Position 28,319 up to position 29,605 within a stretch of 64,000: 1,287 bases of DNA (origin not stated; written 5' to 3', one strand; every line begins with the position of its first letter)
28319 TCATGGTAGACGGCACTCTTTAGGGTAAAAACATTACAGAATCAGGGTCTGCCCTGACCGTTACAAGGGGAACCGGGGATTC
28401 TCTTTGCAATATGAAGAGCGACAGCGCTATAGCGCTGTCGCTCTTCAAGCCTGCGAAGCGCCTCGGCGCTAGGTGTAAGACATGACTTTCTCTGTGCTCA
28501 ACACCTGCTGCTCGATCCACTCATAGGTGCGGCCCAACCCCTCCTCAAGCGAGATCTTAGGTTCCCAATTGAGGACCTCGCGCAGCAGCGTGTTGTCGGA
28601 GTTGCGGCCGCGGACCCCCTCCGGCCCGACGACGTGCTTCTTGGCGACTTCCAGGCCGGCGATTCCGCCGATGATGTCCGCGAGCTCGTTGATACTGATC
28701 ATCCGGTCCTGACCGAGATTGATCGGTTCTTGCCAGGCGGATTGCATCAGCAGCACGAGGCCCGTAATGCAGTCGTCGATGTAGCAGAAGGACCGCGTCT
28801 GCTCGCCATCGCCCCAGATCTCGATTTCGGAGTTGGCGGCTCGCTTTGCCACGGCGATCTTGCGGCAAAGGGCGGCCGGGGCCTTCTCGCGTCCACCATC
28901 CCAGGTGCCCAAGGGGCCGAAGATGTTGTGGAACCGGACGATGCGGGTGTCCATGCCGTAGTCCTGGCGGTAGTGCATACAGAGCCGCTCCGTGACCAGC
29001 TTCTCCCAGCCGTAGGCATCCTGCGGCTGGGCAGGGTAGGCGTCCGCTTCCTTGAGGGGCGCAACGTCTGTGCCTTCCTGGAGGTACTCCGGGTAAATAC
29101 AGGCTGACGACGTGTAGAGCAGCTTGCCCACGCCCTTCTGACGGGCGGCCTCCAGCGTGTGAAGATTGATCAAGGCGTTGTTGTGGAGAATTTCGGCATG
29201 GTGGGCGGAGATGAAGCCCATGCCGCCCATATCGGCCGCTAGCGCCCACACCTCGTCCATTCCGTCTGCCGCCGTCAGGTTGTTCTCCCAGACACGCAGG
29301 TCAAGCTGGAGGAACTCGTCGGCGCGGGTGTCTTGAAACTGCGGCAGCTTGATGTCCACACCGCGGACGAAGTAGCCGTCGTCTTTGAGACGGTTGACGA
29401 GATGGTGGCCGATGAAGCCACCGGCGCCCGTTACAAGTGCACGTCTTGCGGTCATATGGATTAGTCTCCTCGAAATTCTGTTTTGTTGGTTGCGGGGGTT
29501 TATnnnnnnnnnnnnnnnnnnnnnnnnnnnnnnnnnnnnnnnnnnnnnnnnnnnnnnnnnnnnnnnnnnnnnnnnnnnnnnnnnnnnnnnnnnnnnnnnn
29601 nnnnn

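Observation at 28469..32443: Nucleotide-sugar operon combining UDP-xylose synthesis with a GDP-mannose 3,5-epimerase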

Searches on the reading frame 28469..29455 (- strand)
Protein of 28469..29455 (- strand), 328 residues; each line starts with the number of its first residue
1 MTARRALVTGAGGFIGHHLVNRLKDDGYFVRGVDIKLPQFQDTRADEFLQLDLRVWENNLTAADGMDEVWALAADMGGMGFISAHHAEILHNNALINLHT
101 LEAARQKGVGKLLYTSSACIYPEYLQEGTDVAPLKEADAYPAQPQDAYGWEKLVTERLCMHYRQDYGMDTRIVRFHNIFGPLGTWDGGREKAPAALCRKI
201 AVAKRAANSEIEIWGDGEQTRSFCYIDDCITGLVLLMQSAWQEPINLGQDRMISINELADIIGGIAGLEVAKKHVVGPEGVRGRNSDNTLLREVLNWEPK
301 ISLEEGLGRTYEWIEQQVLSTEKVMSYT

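Call 5: search_protein_families(library=pfam, proteins=[window:28469-29455:-])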
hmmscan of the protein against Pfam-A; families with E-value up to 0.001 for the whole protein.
window:28469-29455:- (328 aa): 6 families
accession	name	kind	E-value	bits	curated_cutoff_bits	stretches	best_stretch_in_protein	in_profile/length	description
PF01370.27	Epimerase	-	3.7e-45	154.7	20.9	1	6-248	1-240/240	NAD dependent epimerase/dehydratase family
PF16363.11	GDP_Man_Dehyd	-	3.6e-24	86.3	27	1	7-308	1-330/332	GDP-mannose 4,6 dehydratase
PF01073.25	3Beta_HSD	-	1.5e-10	41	22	1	7-181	1-184/280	3-beta hydroxysteroid dehydrogenase/isomerase family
PF13460.12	NAD_binding_10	-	4.2e-06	27.2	27.2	1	10-124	1-105/184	NAD(P)H-binding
PF07993.18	NAD_binding_4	-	7.8e-06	25.7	20.1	0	98-180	117-209/258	Male sterility protein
PF02719.21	Polysacc_synt_2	-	0.00051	19.8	20.2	0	142-183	132-176/293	Polysaccharide biosynthesis protein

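Call 6: search_protein_families(library=ncbifam, proteins=[window:28469-29455:-])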
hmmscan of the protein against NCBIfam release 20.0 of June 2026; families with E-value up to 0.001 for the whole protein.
window:28469-29455:- (328 aa): 26 families (the best 25 are shown)
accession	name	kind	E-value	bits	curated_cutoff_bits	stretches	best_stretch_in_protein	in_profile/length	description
NF047922.1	GDPFucSynFcl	equivalog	9.6e-41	140.2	500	1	4-316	3-303/308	GDP-L-fucose synthase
TIGR04180.1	EDH_00030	hypoth_equivalog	9.2e-23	80.7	475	1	7-301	2-296/297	NAD-dependent 4,6-dehydratase LegB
TIGR01179.1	galE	equivalog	4.4e-20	71.8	262.3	1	6-317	2-328/332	UDP-glucose 4-epimerase GalE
TIGR02197.1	heptose_epim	equivalog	1.2e-19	70.7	274.6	1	7-316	2-315/316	ADP-glyceromanno-heptose 6-epimerase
TIGR01181.1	dTDP_gluc_dehyt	equivalog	1.8e-17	63.4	365.1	1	6-318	2-315/321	dTDP-glucose 4,6-dehydratase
NF042422.1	oxyalk_red_OleD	equivalog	1e-12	48.1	580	1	6-235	3-213/329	2-alkyl-3-oxoalkanoate reductase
TIGR03466.1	HpnA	hypoth_equivalog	1.2e-12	47.3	367.65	1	5-129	2-124/327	hopanoid-associated sugar epimerase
NF042423.1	oxyalk_red_Shew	equivalog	1.3e-11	44.2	580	1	3-182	8-178/331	2-alkyl-3-oxoalkanoate reductase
NF011728.1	PRK15181.1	equivalog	9e-11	41.4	760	1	4-314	16-337/348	Vi polysaccharide biosynthesis UDP-N-acetylglucosaminuronic acid C-4 epimerase TviC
NF008872.0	PRK11908.1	equivalog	2e-09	37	294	0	147-261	148-266/349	bifunctional UDP-4-keto-pentose/UDP-xylose synthase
NF005998.1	PRK08125.1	equivalog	3.3e-08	32.4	777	0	4-44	316-360/649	bifunctional UDP-4-amino-4-deoxy-L-arabinose formyltransferase/UDP-glucuronic acid oxidase ArnA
NF043036.1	ErythonDh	equivalog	4.2e-08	32.8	325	1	6-178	3-179/321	D-erythronate dehydrogenase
NF041293.1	G6PDh_Azf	equivalog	9.4e-08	31.8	400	1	5-178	4-182/252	NAD-dependent glucose-6-phosphate dehydrogenase Azf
NF047837.1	UDPAcbARedWbcJ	equivalog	1.4e-07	30.8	500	1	133-260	88-209/372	UDP-2-acetamido-2,6-beta-L-arabino-hexul-4-ose reductase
NF007956.0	PRK10675.1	subfamily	2.2e-06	27.1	394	1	6-314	3-329/338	UDP-glucose 4-epimerase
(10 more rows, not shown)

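Call 7: search_solved_structures(query=window:28469-29455:-, show_alignments=2, max_evalue=1e-10)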
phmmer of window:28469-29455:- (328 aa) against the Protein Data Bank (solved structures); distinct sequences matched with E-value up to 1e-10: 58.
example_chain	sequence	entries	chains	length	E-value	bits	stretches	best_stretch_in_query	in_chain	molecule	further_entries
2c59_A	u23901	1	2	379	1.4e-109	369.7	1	7-319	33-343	GDP-MANNOSE-3', 5'-EPIMERASE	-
8sg0_A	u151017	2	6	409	2.3e-109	369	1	5-319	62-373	GDP-mannose 3,5-epimerase | GDP-mannose 3,5 epimerase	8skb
2c54_A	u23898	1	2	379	3.7e-109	368.4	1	7-319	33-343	GDP-MANNOSE-3', 5'-EPIMERASE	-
2c5a_A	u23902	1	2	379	5.1e-109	367.9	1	7-319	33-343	GDP-MANNOSE-3', 5'-EPIMERASE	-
2c5e_A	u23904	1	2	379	9.6e-109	367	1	7-319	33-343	GDP-MANNOSE-3', 5'-EPIMERASE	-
1e6u_A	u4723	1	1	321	5.6e-30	108.1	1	5-315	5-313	GDP-FUCOSE SYNTHETASE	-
1bsv_A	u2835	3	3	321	6.1e-30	108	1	4-315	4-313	PROTEIN (GDP-FUCOSE SYNTHETASE) | GDP-FUCOSE SYNTHETASE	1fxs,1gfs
1e7r_A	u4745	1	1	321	7.9e-30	107.6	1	4-315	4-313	GDP-FUCOSE SYNTHETASE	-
1e7s_A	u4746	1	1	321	8e-30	107.6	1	4-315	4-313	GDP-FUCOSE SYNTHETASE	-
1e7q_A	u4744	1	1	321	9e-30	107.4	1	5-315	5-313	GDP-FUCOSE SYNTHETASE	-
1bws_A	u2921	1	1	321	1.6e-29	106.6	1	4-315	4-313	PROTEIN (GDP-4-KETO-6-DEOXY-D-MANNOSE EPIMERASE/REDUCTASE)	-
4zrm_A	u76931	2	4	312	4.9e-29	105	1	6-315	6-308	UDP-glucose 4-epimerase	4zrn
7ll6_A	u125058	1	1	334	9.1e-29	104.1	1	45-317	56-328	GDP-L-fucose synthase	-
8du0_A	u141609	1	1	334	9.1e-29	104.1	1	45-317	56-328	GDP-L-fucose synthase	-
8rdg_A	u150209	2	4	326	1.9e-27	99.7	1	5-319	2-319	SDR family NAD(P)-dependent oxidoreductase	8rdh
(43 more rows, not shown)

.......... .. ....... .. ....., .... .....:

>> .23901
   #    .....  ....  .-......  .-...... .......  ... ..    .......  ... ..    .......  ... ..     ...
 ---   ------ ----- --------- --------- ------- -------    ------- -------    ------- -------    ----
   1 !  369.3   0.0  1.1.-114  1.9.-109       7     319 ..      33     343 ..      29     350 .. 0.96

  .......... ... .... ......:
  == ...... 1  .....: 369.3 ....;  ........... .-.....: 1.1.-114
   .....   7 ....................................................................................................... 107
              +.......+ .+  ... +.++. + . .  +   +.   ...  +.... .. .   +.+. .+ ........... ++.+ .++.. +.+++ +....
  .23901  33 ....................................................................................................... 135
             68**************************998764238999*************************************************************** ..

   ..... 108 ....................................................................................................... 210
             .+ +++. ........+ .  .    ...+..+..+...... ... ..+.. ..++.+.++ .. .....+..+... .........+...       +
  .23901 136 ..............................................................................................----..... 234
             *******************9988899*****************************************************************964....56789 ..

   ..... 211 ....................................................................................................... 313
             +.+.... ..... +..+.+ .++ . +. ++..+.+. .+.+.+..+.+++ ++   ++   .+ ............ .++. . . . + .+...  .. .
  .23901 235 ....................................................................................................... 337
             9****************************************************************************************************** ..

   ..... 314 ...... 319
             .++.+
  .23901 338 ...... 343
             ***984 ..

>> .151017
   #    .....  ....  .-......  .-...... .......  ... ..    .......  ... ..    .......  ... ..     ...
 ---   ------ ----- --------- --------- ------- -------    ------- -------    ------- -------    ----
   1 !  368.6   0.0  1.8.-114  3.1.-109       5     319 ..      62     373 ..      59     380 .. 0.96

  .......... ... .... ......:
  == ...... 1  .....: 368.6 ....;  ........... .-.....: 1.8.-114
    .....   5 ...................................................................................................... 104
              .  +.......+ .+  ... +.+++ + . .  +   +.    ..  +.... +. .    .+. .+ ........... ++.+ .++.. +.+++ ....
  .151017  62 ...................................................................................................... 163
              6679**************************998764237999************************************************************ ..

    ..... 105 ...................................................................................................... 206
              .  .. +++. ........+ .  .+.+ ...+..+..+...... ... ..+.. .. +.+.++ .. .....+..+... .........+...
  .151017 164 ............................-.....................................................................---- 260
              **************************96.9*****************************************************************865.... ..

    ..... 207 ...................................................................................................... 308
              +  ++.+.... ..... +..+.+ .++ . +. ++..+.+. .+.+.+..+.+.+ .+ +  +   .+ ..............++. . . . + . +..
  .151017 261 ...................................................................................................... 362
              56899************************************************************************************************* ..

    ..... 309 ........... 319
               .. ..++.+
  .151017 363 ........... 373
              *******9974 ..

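Call 15: find_homologous_proteins(query=window:28469-29455:-, max_evalue=1e-20)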
Query window:28469-29455:- (328 aa): 8000 proteins with E <= 1e-20 among 8000 candidates; the best 120 are listed.
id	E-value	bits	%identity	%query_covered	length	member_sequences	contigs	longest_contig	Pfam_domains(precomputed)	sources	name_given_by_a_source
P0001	4.2e-223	758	100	100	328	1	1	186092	PF16363.12,PF01073.26,PF07993.19,PF13460.13,PF01370.28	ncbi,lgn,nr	ncbi:MAG: NAD-dependent epimerase/dehydratase family protein [Dehalococcoidia bacterium]|nr:NAD-depe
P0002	6.7e-199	678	88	100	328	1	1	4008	PF16363.12,PF01073.26,PF07993.19,PF13460.13,PF01370.28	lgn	-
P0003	5.4e-170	583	78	98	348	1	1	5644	PF16363.12,PF01073.26,PF07993.19,PF13460.13,PF01370.28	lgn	-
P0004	9.5e-168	576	77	96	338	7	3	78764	PF16363.12,PF01073.26,PF07993.19,PF13460.13,PF01370.28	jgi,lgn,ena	jgi:GDP-D-mannose 3',5'-epimerase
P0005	2.1e-167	575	74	99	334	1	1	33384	PF16363.12,PF02719.22,PF01073.26,PF07993.19,PF13460.13,PF01370.28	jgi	jgi:nucleoside-diphosphate-sugar epimerase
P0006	8.8e-167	573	77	97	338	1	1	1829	PF16363.12,PF01073.26,PF07993.19,PF13460.13,PF01370.28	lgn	-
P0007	1.8e-166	572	75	99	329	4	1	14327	PF16363.12,PF01073.26,PF07993.19,PF13460.13,PF01370.28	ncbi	-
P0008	2.0e-166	571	74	100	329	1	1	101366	PF16363.12,PF02719.22,PF01073.26,PF07993.19,PF13460.13,PF01370.28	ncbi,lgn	-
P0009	3.0e-166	571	76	96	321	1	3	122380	PF16363.12,PF01073.26,PF13460.13,PF01370.28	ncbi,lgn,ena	-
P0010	5.7e-166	570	74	98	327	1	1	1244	PF16363.12,PF01073.26,PF07993.19,PF01370.28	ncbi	-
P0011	6.0e-166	570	74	97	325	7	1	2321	PF16363.12,PF01073.26,PF13460.13,PF01370.28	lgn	-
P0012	6.7e-166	570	74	97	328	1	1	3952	PF16363.12,PF01073.26,PF07993.19,PF13460.13,PF01370.28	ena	-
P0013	7.1e-166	570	74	97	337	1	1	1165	PF16363.12,PF01073.26,PF07993.19,PF13460.13,PF01370.28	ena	-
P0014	9.6e-166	569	73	100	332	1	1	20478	PF16363.12,PF01073.26,PF07993.19,PF13460.13,PF01370.28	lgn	-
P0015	1.0e-165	569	74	97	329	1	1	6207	PF16363.12,PF01073.26,PF07993.19,PF01370.28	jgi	-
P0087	2.6e-163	561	74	97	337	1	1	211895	PF16363.12,PF01073.26,PF07993.19,PF13460.13,PF01370.28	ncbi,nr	ncbi:MAG: NAD-dependent epimerase/dehydratase family protein [Dehalococcoidia bacterium]|nr:NAD-depe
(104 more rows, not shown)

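Call 22: find_encoding_contigs(protein=P0002, flank=10000, max_places=3)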
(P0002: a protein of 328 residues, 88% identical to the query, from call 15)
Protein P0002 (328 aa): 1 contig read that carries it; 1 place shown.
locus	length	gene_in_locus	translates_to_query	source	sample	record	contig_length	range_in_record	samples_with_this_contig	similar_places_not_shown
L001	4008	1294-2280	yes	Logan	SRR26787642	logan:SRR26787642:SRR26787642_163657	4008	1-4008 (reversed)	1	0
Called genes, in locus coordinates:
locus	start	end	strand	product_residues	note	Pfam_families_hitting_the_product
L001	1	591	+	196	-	?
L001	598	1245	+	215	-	PF02397:Bac_transf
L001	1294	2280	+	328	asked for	PF01073:3Beta_HSD, PF01370:Epimerase, PF07993:NAD_binding_4 (faint), PF13460:NAD_binding_10 (weak), PF16363:GDP_Man_Dehyd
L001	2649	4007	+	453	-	?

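Call 23: find_encoding_contigs(protein=P0003, flank=10000, max_places=3)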
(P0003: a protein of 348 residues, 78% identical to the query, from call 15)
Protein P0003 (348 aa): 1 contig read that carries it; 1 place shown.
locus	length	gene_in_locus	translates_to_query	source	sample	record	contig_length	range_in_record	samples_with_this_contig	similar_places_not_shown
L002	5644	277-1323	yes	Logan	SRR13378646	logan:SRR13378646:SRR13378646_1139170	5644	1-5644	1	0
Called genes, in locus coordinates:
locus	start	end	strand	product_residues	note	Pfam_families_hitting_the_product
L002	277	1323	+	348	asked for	PF01073:3Beta_HSD, PF01370:Epimerase, PF07993:NAD_binding_4 (faint), PF13460:NAD_binding_10 (weak), PF16363:GDP_Man_Dehyd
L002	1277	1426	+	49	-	-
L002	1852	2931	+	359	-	PF01073:3Beta_HSD (weak), PF01370:Epimerase, PF02719:Polysacc_synt_2 (weak), PF07993:NAD_binding_4 (faint), PF16363:GDP_Man_Dehyd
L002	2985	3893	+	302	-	PF03102:NeuB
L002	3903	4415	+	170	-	PF00702:Hydrolase (faint), PF08282:Hydrolase_3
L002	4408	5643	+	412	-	?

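Call 24: find_encoding_contigs(protein=P0087, flank=10000, max_places=3)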
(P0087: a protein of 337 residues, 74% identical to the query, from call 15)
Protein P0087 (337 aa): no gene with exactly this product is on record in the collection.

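Call 25: find_related_loci(query=window:28469-29455:-, collection=genome_contigs, flank=10000)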
Query window:28469-29455:- (328 aa) in genome_contigs; peptide patterns used: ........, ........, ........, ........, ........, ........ (x = any residue, [..] = any of these).
599 stretches matched a pattern (row limit reached: there are more); 578 encode a relative of the query (tblastn E <= 1e-3); the best 80 are kept; 80 distinct loci.
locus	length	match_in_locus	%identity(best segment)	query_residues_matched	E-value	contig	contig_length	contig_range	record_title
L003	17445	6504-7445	75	5-318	1e-167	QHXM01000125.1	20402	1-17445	MAG: Acidobacteria bacterium isolate gp4 AA20 14_0903_12_40cm_200_scaffold_1317_curated, whole genome shotgun sequence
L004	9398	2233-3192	73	2-321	2e-167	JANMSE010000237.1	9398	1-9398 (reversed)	MAG: Deltaproteobacteria bacterium isolate SOY_29_metabat_500 SOY_29_k141_4240814, whole genome shotgun sequence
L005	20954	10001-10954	75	1-318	2e-166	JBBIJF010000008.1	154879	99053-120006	MAG: Acidobacteriota bacterium isolate SLF170214_bin_156 NODE_41_length_154879_cov_14.419, whole genome shotgun sequence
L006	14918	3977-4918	76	5-318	1e-165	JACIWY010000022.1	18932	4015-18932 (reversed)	MAG: Chloroflexota bacterium isolate MAG-38 Chloroflexota_C3_bin14_Scaffold_22, whole genome shotgun sequence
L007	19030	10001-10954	75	1-318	3e-165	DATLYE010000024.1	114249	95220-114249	MAG TPA_asm: Bryobacteraceae bacterium isolate SMAG_U13264 k141_366054, whole genome shotgun sequence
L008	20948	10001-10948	73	3-318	2e-165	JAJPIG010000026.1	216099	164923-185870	MAG: Proteobacteria bacterium isolate Centralia_MAG_294 k107_2522982, whole genome shotgun sequence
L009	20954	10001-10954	73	1-318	7e-165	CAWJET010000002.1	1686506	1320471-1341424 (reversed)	MAG: uncultured delta proteobacterium isolate MFD09222.bin.1.22 genome assembly, contig: contig_45910, whole genome shot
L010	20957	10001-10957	72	4-322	7e-165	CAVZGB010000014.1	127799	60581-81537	MAG: uncultured delta proteobacterium isolate MFD05521.bin.1.220 genome assembly, contig: contig_53932, whole genome sho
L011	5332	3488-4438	74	2-318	4e-167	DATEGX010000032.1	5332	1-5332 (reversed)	MAG TPA_asm: Candidatus Binataceae bacterium isolate SMAG_U8796 k141_2237503, whole genome shotgun sequence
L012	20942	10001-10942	75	5-318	8e-165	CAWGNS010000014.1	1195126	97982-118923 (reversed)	MAG: Terriglobia bacterium isolate MFD05684.bin.1.401 genome assembly, contig: contig_86804, whole genome shotgun sequen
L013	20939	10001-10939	75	5-317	2e-164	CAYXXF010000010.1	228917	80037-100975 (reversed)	MAG TPA_asm: uncultured Anaerolineales bacterium isolate SRP173033_co1_212 genome assembly, contig: NODE_42_length_22891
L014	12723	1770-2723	73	1-318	9e-165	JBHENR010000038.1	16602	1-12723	MAG: Gemmatimonadota bacterium isolate S5_bin.23.orig S5_k141_2272385, whole genome shotgun sequence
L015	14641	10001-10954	75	1-318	2e-164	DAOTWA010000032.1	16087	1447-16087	MAG TPA_asm: Anaerolineaceae bacterium isolate H111_98 k127_1227966, whole genome shotgun sequence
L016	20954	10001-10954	74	1-318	1e-164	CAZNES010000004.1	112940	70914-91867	MAG TPA_asm: uncultured Syntrophobacteraceae bacterium isolate SRP119689_co1_315 genome assembly, contig: NODE_144_lengt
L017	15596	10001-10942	75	5-318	2e-164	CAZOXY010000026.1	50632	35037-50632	MAG TPA_asm: uncultured Chloracidobacterium sp. isolate SRP344714_co1_20 genome assembly, contig: NODE_1469_length_50632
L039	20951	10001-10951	74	5-321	3e-162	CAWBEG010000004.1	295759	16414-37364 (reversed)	MAG: Vicinamibacterales bacterium isolate MFD04850.bin.2.140 genome assembly, contig: contig_14114, whole genome shotgun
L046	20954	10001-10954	75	5-322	1e-161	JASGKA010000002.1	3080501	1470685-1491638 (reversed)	MAG: Pyrinomonadaceae bacterium isolate 5N531 JMF-2111-06-0005.ont.bin.531_1, whole genome shotgun sequence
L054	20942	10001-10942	72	5-318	2e-161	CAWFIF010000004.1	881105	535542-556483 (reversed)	MAG: uncultured delta proteobacterium isolate MFD02248.bin.1.46 genome assembly, contig: contig_53414, whole genome shot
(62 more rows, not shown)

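Call 32: find_encoding_contigs(protein=P0001, flank=1000, max_places=3)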
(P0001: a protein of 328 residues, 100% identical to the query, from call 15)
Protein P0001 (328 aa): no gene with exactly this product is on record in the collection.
